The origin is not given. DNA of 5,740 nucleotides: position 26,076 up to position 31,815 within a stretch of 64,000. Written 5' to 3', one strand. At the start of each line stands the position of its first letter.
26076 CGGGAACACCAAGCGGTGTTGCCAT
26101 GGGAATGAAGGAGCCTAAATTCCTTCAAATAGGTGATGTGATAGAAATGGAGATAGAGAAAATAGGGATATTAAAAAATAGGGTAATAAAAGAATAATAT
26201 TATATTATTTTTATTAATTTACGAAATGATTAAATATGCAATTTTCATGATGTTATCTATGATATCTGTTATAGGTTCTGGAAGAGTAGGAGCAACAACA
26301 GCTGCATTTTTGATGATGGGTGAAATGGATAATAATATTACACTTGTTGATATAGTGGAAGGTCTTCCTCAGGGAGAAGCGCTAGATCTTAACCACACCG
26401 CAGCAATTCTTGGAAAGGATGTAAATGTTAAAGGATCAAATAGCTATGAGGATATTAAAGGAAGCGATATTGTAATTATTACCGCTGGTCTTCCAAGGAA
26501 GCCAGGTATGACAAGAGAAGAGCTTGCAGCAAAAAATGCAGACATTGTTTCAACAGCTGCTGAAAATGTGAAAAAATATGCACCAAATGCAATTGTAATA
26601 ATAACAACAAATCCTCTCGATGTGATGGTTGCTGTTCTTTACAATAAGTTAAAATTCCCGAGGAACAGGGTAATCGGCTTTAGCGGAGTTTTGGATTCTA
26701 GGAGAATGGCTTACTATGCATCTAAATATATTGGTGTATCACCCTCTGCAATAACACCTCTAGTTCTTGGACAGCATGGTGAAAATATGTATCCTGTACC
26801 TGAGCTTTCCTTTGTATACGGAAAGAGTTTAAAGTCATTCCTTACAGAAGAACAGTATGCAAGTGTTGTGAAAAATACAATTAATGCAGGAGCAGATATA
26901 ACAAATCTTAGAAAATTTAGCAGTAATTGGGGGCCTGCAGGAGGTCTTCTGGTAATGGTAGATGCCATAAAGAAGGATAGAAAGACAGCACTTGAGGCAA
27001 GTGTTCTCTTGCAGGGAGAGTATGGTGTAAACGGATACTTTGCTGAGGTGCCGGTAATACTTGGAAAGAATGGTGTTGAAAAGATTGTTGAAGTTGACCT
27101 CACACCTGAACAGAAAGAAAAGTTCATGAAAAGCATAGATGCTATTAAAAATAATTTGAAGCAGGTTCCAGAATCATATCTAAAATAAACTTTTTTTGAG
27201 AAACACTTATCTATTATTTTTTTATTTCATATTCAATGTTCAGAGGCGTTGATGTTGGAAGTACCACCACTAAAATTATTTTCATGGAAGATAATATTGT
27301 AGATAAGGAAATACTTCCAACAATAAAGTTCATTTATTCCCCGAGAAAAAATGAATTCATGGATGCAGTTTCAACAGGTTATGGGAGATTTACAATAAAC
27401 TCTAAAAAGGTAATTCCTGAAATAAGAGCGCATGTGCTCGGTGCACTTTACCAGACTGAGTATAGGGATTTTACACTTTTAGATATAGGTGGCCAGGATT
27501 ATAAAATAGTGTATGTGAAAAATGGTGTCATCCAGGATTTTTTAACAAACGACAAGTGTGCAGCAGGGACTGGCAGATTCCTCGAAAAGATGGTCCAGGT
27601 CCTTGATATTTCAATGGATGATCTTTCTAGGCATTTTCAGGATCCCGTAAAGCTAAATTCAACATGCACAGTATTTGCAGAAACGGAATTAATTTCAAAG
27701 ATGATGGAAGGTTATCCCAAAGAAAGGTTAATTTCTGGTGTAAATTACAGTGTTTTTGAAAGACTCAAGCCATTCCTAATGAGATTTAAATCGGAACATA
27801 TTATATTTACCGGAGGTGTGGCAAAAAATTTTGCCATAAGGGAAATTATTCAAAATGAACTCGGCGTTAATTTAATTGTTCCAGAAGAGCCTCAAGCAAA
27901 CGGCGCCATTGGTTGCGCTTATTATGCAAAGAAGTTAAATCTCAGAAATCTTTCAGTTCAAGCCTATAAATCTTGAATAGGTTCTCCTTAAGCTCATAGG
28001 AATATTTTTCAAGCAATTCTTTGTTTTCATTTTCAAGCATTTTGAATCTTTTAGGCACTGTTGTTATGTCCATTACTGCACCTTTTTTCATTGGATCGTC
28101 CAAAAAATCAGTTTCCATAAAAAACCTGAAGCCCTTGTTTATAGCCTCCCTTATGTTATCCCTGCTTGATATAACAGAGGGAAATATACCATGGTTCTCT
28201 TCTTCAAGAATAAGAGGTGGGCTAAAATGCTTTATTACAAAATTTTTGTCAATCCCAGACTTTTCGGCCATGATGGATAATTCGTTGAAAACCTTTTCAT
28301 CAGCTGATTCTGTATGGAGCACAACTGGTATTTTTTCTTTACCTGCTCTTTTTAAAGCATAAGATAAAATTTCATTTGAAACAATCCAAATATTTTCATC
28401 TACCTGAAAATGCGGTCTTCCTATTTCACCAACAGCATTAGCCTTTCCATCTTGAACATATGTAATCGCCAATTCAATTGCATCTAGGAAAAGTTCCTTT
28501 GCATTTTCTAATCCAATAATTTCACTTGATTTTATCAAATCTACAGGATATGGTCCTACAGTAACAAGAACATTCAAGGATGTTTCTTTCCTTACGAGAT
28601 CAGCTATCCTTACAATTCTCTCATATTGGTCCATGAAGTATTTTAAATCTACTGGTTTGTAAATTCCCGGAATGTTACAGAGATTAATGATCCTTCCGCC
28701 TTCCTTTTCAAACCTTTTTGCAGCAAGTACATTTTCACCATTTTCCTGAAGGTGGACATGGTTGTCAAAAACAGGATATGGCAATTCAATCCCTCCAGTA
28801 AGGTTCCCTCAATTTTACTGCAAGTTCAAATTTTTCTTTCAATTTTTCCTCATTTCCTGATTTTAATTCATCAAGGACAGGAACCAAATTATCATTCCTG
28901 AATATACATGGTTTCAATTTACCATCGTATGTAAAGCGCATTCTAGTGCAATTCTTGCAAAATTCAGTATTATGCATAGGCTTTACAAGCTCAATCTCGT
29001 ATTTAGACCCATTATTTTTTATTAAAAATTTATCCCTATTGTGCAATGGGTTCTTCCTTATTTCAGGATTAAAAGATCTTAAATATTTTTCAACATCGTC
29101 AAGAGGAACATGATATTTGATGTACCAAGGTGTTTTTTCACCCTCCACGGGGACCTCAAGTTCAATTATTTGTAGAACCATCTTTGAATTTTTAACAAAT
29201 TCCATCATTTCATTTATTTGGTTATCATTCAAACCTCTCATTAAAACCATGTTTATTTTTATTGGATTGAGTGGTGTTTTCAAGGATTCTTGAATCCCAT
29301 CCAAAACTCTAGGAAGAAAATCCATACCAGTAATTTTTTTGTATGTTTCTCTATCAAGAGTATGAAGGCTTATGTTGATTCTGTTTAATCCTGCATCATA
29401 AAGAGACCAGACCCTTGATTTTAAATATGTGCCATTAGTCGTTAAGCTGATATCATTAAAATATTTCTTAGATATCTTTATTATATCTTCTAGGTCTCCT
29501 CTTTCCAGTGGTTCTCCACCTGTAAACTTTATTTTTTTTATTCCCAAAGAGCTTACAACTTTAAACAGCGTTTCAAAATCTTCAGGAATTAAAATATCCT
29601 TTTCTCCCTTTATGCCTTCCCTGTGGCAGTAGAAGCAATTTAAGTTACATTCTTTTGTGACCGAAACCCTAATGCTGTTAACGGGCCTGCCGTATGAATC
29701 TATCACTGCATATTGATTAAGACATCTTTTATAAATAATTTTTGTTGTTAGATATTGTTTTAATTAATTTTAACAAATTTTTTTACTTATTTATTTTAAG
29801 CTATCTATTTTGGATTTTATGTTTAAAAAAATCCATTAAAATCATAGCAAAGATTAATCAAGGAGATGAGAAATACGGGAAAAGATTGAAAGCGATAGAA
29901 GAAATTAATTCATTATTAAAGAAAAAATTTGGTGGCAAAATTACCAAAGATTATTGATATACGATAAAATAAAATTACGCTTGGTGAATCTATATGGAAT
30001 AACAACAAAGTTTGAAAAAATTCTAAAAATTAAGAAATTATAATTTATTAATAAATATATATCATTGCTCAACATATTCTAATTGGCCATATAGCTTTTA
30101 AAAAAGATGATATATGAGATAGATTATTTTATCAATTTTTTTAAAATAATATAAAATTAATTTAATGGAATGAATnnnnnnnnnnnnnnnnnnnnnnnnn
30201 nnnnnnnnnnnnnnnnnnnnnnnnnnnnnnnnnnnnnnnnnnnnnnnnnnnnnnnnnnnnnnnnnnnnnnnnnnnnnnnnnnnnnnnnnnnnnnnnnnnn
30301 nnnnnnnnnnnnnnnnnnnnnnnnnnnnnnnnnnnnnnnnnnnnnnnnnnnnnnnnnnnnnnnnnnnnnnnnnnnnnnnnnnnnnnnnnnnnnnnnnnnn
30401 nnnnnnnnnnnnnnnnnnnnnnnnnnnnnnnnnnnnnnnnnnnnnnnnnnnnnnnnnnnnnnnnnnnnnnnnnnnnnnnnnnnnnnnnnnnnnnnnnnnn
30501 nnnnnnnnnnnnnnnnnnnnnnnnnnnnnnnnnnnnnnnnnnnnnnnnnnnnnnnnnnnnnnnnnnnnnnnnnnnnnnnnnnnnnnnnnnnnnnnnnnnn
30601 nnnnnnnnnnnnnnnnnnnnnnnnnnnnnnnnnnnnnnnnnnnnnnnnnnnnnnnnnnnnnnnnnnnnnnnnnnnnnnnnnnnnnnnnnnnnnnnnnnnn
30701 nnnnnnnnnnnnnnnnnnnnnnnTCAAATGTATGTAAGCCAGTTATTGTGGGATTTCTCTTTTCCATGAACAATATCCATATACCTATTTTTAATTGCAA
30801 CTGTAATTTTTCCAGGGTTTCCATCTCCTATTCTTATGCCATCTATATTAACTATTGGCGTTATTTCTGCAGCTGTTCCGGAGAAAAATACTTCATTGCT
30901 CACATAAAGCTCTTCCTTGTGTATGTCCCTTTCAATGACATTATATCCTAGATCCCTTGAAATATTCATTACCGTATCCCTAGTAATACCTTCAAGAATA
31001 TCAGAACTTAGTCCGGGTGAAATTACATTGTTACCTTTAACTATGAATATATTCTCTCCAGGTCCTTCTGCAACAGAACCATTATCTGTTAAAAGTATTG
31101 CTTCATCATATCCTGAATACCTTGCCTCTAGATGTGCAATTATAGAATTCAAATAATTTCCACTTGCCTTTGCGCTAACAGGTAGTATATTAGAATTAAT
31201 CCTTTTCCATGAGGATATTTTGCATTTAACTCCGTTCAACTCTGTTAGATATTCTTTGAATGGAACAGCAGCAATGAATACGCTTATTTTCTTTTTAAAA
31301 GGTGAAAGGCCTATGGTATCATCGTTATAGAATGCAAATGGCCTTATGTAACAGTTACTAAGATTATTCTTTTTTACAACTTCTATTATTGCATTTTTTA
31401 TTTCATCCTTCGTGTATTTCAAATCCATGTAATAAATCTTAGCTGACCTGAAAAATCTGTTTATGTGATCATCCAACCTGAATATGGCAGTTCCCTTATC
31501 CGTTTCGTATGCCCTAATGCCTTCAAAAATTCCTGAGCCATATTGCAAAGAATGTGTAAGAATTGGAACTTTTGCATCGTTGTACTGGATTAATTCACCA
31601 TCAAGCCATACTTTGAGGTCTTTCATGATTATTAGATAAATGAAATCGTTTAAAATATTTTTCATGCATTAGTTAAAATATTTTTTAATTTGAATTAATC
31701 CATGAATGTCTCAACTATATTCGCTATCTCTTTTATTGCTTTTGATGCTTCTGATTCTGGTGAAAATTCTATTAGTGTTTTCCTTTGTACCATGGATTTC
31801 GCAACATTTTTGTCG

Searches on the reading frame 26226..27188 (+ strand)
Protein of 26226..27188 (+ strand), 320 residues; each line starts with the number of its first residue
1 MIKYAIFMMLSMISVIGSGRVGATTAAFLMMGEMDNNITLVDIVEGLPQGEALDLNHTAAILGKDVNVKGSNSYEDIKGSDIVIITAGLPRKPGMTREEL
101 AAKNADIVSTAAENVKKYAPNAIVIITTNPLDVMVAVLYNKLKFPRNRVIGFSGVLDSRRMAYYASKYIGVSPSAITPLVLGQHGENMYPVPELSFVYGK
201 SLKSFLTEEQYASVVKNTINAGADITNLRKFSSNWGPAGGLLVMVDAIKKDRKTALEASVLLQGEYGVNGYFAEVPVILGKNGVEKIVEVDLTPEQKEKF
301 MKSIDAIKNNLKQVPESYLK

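Call 69: search_protein_families(library=pfam, proteins=[window:26226-27188:+], max_evalue=0.00001)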
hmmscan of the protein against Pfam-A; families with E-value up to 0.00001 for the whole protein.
window:26226-27188:+ (320 aa): 3 families
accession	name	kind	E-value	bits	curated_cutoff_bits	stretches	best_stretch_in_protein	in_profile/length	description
PF00056.29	Ldh_1_N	-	6.5e-41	140.1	27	1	13-151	3-141/141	lactate/malate dehydrogenase, NAD binding domain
PF02866.23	Ldh_1_C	-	6.5e-20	72.3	22.6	1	156-314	3-170/174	lactate/malate dehydrogenase, alpha/beta C-terminal domain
PF03721.20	UDPG_MGDP_dh_N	-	9.1e-06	25.8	27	0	13-127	3-119/187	UDP-glucose/GDP-mannose dehydrogenase family, NAD binding domain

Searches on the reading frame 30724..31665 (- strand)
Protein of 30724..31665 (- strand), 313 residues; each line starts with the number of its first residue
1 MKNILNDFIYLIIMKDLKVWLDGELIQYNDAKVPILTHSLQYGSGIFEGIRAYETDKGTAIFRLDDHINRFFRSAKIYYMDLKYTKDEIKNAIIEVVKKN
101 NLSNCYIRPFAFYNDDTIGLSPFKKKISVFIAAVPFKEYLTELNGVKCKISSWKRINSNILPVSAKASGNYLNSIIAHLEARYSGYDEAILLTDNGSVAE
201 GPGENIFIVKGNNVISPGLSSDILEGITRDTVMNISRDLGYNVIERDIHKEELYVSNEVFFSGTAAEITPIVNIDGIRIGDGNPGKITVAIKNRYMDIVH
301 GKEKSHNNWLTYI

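Call 70: search_protein_families(library=pfam, proteins=[window:30724-31665:-], max_evalue=0.00001)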
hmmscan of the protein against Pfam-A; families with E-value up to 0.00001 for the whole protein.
window:30724-31665:- (313 aa): 1 family
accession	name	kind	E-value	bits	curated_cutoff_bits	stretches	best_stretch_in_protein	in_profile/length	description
PF01063.24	Aminotran_4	-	3.2e-52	178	28.5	1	45-274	1-223/223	Amino-transferase class IV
